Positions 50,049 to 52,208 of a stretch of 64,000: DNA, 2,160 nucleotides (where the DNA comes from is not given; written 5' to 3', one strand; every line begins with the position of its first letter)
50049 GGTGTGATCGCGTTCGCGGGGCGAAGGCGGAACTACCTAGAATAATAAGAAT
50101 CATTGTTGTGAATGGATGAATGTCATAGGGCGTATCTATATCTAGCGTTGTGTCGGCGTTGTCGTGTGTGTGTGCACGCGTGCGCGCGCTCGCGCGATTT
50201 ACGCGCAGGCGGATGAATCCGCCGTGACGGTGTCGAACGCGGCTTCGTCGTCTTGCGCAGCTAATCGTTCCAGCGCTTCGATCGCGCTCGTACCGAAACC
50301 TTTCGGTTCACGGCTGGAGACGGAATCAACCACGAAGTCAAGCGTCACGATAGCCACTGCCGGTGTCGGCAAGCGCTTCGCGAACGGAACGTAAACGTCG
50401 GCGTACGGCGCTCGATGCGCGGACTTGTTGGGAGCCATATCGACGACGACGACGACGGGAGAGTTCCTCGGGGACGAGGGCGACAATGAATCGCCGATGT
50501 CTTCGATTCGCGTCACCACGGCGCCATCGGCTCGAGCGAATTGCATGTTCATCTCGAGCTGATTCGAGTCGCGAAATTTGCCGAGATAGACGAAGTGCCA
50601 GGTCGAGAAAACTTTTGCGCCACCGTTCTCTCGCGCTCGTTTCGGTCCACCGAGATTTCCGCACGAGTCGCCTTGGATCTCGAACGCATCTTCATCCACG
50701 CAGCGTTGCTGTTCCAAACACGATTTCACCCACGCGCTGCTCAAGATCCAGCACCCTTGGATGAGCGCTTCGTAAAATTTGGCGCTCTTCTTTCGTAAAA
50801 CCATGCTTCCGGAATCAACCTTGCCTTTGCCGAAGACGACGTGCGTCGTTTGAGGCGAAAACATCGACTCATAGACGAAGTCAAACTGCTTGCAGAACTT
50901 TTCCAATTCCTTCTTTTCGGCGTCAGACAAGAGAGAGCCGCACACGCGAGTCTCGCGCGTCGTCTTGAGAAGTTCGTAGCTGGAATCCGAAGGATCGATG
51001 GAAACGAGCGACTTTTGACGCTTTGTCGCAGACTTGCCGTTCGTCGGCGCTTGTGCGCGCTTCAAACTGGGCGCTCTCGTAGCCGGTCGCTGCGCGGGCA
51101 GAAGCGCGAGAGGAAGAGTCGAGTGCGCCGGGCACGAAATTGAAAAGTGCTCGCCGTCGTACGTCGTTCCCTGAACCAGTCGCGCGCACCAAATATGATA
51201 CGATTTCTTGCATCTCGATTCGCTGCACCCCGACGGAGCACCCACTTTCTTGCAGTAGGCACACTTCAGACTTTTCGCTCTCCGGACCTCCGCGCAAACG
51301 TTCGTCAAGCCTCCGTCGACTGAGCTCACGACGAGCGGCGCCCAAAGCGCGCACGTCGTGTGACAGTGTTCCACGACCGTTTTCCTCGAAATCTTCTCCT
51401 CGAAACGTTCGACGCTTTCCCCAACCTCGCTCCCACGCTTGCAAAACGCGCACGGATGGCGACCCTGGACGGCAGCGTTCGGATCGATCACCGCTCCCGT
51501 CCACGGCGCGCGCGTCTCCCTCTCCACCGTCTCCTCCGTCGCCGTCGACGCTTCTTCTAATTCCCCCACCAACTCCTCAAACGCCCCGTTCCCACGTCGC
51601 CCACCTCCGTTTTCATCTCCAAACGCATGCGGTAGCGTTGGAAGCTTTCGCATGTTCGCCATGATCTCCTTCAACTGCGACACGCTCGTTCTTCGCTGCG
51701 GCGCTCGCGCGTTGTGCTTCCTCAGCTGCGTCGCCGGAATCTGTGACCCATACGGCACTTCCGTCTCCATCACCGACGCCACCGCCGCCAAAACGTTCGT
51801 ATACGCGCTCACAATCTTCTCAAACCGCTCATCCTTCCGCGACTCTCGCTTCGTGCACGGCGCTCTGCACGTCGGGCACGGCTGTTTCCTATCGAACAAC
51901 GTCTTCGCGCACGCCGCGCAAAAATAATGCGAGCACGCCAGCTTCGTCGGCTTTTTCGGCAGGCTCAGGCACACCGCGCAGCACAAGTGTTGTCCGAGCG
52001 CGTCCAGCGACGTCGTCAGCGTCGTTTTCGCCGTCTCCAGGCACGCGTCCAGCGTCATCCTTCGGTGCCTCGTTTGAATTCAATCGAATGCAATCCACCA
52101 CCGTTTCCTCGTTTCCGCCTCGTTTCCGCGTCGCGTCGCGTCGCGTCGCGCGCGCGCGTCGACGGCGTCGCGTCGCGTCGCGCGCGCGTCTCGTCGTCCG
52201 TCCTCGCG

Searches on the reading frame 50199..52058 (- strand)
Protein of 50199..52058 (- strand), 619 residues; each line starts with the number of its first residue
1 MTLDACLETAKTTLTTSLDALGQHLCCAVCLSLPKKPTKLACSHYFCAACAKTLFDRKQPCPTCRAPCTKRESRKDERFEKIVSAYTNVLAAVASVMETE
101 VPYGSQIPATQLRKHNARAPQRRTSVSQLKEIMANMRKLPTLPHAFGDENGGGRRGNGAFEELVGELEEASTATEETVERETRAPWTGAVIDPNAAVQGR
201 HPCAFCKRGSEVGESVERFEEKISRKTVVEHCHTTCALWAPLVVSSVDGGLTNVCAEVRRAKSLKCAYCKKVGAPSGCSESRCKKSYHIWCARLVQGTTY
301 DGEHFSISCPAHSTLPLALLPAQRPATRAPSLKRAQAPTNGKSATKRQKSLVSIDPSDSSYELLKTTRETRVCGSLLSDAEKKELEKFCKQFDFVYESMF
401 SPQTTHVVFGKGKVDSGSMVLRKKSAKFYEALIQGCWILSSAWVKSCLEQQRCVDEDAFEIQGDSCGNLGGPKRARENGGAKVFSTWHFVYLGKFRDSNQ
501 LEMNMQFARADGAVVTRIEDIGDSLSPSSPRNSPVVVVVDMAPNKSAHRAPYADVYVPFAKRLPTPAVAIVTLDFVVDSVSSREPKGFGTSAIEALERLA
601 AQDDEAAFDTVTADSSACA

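Call 12: search_protein_families(library=pfam, proteins=[window:50199-52058:-], max_evalue=0.001)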
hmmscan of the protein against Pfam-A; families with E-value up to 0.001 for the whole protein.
window:50199-52058:- (619 aa): 9 families
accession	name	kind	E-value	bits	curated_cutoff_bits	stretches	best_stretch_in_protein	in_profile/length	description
PF13771.12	zf-HC5HC2H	-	1.6e-11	44.6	29.1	1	233-313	1-91/91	PHD-like zinc-binding domain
PF00097.31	zf-C3HC4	-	3.1e-06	27.4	21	1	27-64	1-40/40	Zinc finger, C3HC4 type (RING finger)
PF00533.33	BRCT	-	3.2e-06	27.7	21.3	1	376-448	15-78/78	BRCA1 C Terminus (BRCT) domain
PF13920.12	zf-C3HC4_3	-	8.1e-06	26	27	1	25-70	3-48/49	Zinc finger, C3HC4 type (RING finger)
PF13832.12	zf-HC5HC2H_2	-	1.5e-05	25.6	27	1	229-294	19-87/109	PHD-zinc-finger like domain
PF13639.12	zf-RING_2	-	4.2e-05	24.2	27.3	1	27-65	3-44/44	Ring finger domain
PF13923.12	zf-C3HC4_2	-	0.0001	22.4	27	1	27-64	2-40/40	Zinc finger, C3HC4 type (RING finger)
PF14634.12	zf-RING_5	-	0.00018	21.8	27.9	1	27-65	2-42/43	zinc-RING finger domain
PF22908.2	PHD_NSD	-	0.00028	21.6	23.9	1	264-312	3-57/57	Histone-lysine N-methyltransferase NSD-like, PHD zinc finger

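Call 63: find_encoding_contigs(protein=window:50199-52058:-, flank=1500, max_places=10)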
Protein window:50199-52058:- (619 aa): 2 contigs read that carry it; 2 places shown.
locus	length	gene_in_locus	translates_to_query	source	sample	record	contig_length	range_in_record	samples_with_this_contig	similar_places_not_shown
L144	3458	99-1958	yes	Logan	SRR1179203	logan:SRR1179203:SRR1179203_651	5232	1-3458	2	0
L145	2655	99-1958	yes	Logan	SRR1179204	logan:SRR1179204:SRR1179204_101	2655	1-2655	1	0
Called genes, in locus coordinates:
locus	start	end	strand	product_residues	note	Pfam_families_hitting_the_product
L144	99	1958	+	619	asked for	PF00097:zf-C3HC4 (weak), PF13920:zf-C3HC4_3 (weak), PF13832:zf-HC5HC2H_2 (weak), PF13771:zf-HC5HC2H, PF00533:BRCT (faint)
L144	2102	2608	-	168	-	PF04178:Got1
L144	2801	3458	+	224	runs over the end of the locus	-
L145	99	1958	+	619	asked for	PF00097:zf-C3HC4 (weak), PF13920:zf-C3HC4_3 (weak), PF13832:zf-HC5HC2H_2 (weak), PF13771:zf-HC5HC2H, PF00533:BRCT (faint)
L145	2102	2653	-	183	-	?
